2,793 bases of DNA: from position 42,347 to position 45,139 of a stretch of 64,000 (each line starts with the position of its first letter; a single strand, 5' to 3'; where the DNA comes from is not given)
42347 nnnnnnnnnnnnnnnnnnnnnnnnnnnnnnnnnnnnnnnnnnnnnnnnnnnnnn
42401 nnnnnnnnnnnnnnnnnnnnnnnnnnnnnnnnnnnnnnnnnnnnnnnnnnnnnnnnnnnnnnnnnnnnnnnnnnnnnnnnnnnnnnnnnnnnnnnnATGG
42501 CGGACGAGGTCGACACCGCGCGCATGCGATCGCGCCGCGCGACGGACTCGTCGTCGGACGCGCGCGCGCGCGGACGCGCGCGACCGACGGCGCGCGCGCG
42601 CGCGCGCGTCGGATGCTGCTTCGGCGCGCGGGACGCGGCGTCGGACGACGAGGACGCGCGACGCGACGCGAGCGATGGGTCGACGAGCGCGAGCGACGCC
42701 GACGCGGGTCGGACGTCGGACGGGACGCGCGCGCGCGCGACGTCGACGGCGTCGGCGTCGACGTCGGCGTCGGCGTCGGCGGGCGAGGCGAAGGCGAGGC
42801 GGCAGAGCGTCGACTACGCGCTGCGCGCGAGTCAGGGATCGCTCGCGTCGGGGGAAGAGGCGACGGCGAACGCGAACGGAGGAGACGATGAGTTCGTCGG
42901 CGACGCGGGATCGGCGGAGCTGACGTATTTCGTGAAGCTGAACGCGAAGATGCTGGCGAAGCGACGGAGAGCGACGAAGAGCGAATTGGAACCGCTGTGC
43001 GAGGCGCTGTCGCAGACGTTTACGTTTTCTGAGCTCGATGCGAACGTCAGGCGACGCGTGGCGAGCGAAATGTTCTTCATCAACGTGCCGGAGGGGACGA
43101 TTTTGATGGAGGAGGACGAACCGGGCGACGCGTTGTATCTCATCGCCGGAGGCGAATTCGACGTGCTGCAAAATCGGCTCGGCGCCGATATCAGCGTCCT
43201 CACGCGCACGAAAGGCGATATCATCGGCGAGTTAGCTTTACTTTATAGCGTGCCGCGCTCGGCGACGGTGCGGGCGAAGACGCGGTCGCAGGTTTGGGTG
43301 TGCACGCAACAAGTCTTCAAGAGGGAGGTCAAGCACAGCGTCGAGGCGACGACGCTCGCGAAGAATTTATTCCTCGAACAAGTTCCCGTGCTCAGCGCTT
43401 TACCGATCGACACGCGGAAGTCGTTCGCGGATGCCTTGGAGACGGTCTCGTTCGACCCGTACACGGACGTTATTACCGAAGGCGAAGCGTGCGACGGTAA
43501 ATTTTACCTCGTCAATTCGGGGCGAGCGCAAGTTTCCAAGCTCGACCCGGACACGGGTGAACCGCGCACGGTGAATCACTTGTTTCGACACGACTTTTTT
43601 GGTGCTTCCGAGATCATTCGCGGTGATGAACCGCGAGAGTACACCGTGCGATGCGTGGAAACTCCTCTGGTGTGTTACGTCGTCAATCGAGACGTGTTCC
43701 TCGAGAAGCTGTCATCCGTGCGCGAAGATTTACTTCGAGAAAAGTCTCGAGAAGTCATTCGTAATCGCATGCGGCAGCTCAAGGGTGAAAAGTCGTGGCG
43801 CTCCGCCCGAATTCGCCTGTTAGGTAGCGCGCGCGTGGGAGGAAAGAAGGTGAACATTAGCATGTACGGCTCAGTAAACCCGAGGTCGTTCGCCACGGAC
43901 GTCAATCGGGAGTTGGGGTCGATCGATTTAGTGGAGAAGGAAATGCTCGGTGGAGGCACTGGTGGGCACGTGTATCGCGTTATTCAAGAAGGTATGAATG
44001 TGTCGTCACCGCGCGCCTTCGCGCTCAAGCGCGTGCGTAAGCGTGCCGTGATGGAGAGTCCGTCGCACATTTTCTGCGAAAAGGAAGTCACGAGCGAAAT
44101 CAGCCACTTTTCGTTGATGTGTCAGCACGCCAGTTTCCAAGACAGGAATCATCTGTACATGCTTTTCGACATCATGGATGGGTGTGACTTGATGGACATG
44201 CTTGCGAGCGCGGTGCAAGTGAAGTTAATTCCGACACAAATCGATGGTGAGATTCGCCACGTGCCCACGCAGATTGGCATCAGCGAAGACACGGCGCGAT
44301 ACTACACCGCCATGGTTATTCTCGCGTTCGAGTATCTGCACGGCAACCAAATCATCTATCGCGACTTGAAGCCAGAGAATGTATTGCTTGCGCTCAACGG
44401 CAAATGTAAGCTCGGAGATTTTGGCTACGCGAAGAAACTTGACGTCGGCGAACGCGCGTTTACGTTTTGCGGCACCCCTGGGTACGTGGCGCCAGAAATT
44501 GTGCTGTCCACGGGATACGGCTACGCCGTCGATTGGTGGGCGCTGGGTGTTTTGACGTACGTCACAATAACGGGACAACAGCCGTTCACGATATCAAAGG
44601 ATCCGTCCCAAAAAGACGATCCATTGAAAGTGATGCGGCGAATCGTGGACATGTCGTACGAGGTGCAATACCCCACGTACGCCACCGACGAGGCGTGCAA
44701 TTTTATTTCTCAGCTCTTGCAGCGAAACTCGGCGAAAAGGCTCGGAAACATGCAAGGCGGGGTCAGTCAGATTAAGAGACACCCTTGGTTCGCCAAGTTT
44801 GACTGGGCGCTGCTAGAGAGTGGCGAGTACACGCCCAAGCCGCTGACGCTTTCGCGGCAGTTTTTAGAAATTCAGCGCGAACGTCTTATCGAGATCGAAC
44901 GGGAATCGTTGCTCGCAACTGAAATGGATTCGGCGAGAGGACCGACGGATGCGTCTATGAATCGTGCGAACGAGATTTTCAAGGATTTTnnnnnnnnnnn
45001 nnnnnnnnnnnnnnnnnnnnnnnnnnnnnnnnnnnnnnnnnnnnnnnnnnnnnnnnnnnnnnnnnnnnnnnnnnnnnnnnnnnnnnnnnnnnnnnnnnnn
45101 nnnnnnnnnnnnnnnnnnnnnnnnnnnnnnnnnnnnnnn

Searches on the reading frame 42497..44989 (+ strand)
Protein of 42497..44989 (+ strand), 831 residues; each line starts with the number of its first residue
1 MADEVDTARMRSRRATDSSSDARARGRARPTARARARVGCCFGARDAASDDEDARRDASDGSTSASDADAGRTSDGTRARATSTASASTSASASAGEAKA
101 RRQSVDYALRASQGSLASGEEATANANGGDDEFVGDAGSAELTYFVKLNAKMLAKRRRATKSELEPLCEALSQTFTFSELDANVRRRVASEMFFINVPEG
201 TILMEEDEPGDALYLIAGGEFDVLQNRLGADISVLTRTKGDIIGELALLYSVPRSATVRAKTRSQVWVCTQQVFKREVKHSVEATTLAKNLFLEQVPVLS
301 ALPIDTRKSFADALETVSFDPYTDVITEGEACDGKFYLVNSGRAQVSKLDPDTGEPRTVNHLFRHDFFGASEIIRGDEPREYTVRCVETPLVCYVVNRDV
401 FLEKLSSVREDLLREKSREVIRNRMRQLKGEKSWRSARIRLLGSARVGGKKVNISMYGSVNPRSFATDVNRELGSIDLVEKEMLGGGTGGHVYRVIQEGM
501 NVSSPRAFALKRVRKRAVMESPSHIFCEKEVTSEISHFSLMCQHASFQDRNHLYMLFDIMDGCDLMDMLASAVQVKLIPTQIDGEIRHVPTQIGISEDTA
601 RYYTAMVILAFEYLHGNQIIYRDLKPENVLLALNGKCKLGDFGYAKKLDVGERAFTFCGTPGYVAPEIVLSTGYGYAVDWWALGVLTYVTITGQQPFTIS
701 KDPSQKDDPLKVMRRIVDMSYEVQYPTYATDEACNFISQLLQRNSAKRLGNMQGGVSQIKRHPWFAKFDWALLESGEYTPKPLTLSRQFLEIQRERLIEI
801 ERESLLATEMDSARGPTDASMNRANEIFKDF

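Call 51: search_protein_families(library=pfam, proteins=[window:42497-44989:+], max_evalue=0.001)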
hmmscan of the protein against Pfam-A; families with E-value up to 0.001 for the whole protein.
window:42497-44989:+ (831 aa): 3 families
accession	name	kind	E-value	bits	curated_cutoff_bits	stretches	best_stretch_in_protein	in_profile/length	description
PF00069.31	Pkinase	-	4.2e-54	184.1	31.7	1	480-765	3-263/263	Protein kinase domain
PF00027.35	cNMP_binding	-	4.3e-31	107.2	27.5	2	196-279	3-87/89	Cyclic nucleotide-binding domain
PF07714.23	PK_Tyr_Ser-Thr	-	5.9e-23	81.9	23.1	1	481-748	4-248/258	Protein tyrosine and serine/threonine kinase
